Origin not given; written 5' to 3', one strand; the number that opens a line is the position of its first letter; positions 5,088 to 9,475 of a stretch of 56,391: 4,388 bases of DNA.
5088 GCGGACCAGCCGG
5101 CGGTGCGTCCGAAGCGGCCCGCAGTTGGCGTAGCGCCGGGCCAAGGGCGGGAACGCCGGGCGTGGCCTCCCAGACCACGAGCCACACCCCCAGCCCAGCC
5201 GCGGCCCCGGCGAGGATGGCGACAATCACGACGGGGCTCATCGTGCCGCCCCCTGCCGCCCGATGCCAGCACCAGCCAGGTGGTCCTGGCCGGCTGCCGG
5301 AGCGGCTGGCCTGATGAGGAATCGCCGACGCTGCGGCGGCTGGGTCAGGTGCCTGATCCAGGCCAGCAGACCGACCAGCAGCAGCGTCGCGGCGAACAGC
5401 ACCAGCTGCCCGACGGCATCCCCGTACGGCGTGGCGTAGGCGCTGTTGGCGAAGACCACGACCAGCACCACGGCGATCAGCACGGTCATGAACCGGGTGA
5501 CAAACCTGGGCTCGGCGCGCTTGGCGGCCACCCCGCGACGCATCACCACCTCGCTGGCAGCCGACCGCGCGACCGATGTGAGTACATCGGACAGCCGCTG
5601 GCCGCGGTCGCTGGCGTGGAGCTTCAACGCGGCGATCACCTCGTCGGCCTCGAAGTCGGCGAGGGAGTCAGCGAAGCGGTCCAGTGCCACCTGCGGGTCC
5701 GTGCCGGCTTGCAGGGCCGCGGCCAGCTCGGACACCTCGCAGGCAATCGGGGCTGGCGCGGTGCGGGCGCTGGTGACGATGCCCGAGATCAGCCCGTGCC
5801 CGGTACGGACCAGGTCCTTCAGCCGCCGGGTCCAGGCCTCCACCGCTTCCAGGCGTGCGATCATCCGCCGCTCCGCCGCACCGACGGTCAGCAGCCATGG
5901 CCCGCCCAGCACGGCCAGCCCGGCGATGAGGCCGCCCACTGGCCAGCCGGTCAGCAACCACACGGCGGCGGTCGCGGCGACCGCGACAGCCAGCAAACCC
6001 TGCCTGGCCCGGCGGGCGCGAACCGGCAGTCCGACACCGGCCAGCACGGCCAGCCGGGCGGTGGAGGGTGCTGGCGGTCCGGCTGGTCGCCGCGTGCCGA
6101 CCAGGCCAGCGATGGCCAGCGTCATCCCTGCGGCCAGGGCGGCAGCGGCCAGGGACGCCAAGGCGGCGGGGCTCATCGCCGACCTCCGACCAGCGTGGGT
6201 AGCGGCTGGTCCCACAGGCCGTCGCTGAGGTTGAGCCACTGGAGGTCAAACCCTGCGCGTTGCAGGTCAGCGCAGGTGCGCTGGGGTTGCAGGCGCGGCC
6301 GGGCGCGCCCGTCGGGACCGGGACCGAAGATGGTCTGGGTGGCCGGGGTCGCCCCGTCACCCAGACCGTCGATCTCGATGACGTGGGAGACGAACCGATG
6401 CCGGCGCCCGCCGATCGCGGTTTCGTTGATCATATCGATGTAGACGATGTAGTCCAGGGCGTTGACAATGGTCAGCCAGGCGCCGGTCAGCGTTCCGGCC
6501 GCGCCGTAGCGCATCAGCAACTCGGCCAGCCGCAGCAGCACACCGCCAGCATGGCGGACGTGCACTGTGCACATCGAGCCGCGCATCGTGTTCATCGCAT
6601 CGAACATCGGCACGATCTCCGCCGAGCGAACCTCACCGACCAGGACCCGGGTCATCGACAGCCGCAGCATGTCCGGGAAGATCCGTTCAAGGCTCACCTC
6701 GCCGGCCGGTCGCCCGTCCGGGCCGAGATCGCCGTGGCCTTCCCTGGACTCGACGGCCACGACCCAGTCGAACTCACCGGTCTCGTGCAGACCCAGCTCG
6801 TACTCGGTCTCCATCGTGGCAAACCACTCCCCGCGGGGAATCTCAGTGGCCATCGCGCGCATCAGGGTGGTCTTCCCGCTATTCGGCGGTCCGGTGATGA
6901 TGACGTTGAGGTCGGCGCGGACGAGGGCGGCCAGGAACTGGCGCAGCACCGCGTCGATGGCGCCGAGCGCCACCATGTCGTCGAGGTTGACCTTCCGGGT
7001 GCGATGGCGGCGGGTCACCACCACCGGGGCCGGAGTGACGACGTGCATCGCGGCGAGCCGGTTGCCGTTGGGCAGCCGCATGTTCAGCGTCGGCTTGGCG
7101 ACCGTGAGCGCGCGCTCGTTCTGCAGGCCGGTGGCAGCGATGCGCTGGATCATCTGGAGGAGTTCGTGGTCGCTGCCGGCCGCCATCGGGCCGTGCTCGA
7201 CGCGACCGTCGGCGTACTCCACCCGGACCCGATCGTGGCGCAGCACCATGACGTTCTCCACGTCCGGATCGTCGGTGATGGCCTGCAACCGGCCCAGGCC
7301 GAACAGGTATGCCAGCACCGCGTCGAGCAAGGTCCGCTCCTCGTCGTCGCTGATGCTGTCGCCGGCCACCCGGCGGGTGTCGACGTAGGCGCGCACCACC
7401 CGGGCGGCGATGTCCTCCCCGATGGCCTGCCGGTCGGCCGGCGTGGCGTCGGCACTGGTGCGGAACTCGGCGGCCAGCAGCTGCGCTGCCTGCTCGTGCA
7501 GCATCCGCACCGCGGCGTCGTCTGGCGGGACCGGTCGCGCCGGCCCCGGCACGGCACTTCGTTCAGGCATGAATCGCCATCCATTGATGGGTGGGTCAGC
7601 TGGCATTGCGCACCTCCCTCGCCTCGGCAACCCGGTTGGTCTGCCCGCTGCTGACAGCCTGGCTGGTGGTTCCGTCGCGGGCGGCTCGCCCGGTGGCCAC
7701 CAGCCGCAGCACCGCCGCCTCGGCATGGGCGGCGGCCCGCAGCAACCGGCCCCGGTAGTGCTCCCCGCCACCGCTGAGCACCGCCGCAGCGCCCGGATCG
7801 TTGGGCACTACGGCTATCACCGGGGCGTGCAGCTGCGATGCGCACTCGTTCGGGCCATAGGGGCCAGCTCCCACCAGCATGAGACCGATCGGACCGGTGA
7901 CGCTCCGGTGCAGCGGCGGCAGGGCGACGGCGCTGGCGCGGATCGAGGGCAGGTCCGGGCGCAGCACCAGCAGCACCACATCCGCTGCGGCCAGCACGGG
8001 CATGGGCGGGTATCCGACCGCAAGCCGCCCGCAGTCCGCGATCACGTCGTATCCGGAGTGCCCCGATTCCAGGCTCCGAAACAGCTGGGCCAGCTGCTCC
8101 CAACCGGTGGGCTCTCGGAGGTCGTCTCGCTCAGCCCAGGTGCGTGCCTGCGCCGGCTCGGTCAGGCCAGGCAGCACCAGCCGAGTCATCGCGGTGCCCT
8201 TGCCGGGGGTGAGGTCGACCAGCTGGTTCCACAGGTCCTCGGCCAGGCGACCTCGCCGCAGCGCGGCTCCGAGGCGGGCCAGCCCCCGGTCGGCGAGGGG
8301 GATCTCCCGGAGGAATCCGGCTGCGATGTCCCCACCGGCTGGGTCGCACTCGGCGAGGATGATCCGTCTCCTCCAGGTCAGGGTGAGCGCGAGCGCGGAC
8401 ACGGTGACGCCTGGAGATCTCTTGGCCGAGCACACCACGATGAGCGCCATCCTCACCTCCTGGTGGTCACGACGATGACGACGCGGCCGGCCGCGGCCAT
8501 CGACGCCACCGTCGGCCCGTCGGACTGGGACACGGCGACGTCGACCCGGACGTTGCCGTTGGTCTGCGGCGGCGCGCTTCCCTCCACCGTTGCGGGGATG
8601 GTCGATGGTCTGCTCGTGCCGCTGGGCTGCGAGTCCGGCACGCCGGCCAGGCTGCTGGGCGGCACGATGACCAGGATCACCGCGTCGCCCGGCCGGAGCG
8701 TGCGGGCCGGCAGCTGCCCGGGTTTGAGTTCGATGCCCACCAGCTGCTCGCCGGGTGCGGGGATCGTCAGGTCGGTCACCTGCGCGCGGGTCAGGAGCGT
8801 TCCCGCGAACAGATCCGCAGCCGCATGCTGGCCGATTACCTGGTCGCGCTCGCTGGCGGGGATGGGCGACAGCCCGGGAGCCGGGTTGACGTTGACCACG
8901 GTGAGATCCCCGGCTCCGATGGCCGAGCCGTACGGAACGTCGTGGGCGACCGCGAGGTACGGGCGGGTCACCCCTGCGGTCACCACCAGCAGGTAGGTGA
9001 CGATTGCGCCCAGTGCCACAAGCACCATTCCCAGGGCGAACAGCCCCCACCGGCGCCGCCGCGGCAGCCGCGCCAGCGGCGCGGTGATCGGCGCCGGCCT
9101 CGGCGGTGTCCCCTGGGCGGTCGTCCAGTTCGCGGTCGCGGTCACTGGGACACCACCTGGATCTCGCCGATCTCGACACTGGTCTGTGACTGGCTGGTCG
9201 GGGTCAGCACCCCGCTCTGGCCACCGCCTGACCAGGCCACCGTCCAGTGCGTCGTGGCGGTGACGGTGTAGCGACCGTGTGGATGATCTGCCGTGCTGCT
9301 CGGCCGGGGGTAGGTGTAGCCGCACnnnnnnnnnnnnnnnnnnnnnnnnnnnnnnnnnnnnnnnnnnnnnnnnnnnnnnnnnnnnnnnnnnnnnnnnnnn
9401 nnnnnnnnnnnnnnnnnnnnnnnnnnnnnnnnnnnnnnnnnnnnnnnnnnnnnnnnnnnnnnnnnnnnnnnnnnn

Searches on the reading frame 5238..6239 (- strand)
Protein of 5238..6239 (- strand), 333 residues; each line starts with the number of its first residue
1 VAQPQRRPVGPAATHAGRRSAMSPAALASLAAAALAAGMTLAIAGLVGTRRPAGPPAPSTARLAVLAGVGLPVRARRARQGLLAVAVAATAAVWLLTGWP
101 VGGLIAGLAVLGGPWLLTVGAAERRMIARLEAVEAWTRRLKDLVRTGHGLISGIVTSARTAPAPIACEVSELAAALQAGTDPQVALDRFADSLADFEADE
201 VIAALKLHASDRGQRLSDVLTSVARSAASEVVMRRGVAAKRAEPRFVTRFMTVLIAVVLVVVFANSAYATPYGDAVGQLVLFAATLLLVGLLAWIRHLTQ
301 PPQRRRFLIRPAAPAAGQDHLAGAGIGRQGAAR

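Call 58: search_protein_families(library=pfam, proteins=[window:5238-6239:-], max_evalue=0.01)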
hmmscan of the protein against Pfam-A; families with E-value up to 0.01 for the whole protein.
window:5238-6239:- (333 aa): 1 family
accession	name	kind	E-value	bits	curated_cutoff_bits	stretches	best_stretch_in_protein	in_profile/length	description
PF00482.28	T2SSF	-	3.3e-10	40.5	25.2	1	136-263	1-124/125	Type II secretion system (T2SS), protein F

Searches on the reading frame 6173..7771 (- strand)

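Call 58: search_protein_families(library=pfam, proteins=[window:6173-7771:-], max_evalue=0.01)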
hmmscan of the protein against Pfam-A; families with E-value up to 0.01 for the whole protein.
window:6173-7771:- (532 aa): 4 families
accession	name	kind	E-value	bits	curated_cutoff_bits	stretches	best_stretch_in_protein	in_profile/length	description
PF00437.27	T2SSE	-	1.9e-21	76.6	24.9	1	171-434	16-264/370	Type II/IV secretion system protein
PF13191.12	AAA_16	-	0.00065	20.7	32.6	1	277-318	10-55/167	AAA ATPase domain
PF13555.12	AAA_29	-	0.003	17.7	27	0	286-309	22-44/61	P-loop containing region of AAA domain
PF13521.12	AAA_28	-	0.0045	17.7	27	0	290-316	2-27/164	AAA domain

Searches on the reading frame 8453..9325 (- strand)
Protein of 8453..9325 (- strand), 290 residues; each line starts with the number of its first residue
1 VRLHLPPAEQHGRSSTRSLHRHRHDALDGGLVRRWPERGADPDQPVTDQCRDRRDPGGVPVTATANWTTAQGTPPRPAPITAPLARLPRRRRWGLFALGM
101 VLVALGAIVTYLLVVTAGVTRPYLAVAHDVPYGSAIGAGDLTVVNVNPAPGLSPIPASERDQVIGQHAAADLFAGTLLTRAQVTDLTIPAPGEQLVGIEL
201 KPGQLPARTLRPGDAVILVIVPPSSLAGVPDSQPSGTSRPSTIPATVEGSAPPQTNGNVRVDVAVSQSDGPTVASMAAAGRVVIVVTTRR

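Call 58: search_protein_families(library=pfam, proteins=[window:8453-9325:-], max_evalue=0.01)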
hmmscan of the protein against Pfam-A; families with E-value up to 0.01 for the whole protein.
window:8453-9325:- (290 aa): 1 family
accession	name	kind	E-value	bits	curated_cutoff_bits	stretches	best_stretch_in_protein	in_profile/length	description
PF08666.17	SAF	-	2.3e-09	38.1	21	1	122-183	2-62/63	SAF domain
